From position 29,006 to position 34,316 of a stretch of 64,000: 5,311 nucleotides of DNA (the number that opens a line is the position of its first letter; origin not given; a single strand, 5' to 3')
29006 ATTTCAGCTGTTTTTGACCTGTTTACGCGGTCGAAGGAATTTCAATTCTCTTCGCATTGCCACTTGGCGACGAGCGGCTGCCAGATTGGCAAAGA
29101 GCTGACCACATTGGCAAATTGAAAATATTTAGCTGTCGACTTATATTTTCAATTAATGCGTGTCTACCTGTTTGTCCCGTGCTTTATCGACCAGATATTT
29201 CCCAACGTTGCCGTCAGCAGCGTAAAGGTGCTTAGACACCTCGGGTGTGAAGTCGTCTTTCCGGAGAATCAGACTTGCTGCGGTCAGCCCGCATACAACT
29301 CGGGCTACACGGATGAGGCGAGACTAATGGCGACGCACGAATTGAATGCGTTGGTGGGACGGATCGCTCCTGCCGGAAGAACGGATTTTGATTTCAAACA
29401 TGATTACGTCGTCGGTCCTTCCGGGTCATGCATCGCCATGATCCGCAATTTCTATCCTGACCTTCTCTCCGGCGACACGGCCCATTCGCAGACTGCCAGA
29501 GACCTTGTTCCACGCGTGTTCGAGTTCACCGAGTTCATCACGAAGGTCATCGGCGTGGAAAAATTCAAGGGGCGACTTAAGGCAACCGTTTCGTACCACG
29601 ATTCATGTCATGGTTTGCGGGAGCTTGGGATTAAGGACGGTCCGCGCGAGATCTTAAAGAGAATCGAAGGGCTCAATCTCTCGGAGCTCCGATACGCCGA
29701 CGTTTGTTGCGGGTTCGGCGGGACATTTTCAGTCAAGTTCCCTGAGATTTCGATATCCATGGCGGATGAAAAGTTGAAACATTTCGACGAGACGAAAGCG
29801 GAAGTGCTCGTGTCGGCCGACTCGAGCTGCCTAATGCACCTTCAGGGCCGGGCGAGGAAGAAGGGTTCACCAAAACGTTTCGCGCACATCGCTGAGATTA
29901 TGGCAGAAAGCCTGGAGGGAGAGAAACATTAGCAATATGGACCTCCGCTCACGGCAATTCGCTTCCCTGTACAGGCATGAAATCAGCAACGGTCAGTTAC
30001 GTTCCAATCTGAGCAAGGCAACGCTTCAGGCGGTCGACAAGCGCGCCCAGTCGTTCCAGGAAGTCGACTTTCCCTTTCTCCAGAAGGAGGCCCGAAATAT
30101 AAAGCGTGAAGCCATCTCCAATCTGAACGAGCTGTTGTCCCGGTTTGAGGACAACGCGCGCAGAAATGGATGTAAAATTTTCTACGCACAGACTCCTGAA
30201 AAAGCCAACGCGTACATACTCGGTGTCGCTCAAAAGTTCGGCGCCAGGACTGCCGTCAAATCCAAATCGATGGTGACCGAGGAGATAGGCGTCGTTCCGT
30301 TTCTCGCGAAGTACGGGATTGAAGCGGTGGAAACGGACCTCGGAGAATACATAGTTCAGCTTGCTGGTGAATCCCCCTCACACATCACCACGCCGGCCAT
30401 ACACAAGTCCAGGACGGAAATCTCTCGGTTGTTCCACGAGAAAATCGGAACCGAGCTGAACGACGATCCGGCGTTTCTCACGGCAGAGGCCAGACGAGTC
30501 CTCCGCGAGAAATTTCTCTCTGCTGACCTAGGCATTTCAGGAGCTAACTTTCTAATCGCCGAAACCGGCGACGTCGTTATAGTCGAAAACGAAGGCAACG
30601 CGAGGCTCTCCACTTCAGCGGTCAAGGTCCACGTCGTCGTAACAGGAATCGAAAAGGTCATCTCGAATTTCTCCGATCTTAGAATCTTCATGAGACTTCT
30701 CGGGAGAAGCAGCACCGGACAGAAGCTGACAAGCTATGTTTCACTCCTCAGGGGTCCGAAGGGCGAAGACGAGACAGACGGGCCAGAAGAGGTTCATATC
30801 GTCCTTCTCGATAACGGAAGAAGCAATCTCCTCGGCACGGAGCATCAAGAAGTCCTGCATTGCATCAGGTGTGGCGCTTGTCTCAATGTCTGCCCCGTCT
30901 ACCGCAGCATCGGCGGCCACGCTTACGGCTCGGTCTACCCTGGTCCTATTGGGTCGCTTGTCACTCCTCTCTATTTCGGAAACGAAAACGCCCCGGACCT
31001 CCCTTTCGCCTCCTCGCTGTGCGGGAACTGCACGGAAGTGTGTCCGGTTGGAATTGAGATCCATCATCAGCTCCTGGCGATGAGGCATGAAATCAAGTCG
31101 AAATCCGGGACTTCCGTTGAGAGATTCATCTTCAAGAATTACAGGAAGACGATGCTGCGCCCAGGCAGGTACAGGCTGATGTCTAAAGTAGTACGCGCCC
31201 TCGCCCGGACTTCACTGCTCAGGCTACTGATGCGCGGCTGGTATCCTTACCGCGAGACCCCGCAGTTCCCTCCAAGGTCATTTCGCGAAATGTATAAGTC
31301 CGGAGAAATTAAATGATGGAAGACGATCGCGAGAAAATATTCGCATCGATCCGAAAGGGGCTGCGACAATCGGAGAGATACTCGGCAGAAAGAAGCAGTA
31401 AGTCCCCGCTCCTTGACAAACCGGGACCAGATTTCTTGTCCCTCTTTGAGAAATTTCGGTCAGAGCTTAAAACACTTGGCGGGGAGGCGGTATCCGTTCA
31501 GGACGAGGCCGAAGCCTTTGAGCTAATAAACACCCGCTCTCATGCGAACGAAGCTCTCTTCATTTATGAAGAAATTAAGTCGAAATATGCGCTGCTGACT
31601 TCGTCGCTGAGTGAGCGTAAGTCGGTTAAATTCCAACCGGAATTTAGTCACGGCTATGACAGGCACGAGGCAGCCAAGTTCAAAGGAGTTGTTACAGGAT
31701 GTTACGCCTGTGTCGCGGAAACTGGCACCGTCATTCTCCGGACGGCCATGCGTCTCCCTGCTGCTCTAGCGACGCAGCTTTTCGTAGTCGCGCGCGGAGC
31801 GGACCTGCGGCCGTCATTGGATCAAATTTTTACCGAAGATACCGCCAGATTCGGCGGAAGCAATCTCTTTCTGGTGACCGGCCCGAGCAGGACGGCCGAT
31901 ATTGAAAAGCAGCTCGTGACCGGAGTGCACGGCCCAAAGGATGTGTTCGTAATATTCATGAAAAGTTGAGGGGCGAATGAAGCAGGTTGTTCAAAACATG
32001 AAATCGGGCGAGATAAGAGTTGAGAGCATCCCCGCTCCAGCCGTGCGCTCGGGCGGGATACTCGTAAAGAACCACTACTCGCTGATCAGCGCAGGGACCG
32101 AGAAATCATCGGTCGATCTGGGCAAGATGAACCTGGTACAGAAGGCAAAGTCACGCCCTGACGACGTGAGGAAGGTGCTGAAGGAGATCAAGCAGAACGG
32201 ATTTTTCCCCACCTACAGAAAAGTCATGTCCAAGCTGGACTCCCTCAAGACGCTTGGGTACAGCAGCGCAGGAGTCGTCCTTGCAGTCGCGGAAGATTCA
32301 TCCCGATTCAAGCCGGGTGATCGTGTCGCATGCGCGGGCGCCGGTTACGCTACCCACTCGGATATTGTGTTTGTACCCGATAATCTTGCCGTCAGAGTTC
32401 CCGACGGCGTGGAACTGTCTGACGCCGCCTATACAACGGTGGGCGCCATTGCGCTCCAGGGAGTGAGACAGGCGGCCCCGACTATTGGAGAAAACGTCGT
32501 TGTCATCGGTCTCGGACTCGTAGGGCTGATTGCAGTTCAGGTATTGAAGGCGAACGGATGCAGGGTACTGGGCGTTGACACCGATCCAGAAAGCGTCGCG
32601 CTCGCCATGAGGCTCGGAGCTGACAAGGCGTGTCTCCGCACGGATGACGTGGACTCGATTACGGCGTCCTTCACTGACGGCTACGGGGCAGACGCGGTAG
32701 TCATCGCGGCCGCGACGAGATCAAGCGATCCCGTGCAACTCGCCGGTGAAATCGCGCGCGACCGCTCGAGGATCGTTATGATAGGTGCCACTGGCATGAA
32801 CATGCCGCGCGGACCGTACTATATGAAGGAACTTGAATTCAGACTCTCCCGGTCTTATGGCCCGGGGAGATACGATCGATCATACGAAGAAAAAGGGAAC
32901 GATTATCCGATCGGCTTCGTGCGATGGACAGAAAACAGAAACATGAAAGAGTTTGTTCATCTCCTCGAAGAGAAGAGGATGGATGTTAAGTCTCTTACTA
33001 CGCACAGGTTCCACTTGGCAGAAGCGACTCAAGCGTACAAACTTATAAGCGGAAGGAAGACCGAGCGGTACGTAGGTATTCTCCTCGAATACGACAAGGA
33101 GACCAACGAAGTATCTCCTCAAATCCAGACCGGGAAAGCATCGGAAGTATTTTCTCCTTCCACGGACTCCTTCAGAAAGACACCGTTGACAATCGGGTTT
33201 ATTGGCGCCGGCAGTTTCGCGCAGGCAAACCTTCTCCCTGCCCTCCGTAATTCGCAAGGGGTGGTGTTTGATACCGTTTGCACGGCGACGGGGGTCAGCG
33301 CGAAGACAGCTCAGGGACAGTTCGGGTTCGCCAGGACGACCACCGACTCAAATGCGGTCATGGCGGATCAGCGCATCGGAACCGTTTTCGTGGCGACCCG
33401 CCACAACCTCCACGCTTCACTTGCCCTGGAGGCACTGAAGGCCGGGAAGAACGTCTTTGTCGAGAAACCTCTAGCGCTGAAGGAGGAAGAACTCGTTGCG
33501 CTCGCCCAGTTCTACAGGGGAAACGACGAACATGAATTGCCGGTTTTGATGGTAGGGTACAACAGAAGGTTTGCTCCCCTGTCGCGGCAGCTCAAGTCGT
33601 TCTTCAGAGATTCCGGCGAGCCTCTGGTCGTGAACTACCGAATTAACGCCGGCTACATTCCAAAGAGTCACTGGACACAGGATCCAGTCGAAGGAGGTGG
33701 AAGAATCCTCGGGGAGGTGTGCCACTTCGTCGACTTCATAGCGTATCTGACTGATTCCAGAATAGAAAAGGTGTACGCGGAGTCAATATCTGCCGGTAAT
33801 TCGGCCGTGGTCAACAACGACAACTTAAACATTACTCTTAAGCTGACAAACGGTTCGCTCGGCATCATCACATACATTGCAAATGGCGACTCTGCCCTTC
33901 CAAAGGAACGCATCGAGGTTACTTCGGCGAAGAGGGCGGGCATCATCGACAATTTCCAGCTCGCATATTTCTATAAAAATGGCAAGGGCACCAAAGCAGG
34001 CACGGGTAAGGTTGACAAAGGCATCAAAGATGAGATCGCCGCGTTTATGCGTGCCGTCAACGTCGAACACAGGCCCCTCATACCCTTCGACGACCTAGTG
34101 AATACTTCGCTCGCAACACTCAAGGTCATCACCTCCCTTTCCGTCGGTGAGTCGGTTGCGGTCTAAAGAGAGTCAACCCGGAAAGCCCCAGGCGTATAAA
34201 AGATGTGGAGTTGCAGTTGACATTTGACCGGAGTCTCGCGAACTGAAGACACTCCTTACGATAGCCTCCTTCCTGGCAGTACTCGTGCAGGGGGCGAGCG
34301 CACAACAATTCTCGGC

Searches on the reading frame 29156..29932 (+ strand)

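Call 28: search_protein_families(library=pfam, max_evalue=1e-8, proteins=[window:29156-29932:+])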
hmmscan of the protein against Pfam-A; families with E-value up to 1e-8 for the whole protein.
window:29156-29932:+ (258 aa): 1 family
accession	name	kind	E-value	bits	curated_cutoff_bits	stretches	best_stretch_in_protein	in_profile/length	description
PF02754.22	CCG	-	5.3e-34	116.6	20.6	2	145-230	1-85/85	Cysteine-rich domain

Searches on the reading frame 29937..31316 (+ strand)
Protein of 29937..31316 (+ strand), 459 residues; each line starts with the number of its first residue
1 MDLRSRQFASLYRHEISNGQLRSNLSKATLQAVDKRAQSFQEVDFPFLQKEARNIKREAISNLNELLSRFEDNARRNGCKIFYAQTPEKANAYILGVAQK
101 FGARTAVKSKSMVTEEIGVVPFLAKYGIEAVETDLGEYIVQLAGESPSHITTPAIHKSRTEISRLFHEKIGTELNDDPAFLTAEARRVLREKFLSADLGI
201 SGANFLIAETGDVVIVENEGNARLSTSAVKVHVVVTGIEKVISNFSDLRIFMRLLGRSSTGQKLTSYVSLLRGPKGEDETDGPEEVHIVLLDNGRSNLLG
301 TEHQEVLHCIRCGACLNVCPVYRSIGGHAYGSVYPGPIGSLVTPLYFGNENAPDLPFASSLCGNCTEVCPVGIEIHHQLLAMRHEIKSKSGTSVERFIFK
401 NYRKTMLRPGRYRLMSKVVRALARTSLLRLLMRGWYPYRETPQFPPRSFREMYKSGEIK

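Call 29: search_protein_families(library=pfam, max_evalue=1e-8, proteins=[window:29937-31316:+])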
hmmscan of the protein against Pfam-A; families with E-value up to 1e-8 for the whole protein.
window:29937-31316:+ (459 aa): 2 families
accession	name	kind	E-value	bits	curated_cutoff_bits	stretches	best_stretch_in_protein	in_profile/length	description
PF02589.21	LUD_dom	-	7e-47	160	22.6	1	68-291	2-189/189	LUD domain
PF13183.11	Fer4_8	-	1.2e-14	55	27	1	306-373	2-68/68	4Fe-4S dicluster domain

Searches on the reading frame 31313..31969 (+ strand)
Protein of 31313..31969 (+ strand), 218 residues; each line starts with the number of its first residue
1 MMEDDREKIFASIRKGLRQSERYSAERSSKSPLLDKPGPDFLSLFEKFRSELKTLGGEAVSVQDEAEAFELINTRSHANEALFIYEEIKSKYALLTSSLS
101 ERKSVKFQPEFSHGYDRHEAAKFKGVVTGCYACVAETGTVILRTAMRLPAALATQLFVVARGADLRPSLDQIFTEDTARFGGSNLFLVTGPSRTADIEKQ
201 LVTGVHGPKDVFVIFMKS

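Call 29: search_protein_families(library=pfam, max_evalue=1e-8, proteins=[window:31313-31969:+])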
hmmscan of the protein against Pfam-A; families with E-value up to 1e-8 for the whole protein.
window:31313-31969:+ (218 aa): 1 family
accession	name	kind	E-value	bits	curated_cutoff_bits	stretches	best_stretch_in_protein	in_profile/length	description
PF02589.21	LUD_dom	-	8.8e-16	58.6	22.6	1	46-216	2-189/189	LUD domain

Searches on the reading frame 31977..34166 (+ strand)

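Call 62: search_protein_families(library=pfam, max_evalue=1e-8, proteins=[window:31977-34166:+])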
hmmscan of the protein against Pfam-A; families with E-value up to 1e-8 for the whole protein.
window:31977-34166:+ (729 aa): 3 families
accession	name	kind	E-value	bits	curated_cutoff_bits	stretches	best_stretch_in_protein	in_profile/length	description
PF01408.29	GFO_IDH_MocA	-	1.1e-16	62.1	24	1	405-514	2-110/120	Oxidoreductase family, NAD-binding Rossmann fold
PF00107.32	ADH_zinc_N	-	1.6e-15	57.6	31.8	1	182-299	2-120/129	Zinc-binding dehydrogenase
PF22725.1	GFO_IDH_MocA_C3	-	7.5e-09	36.1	27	0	547-635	14-104/124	GFO/IDH/MocA C-terminal domain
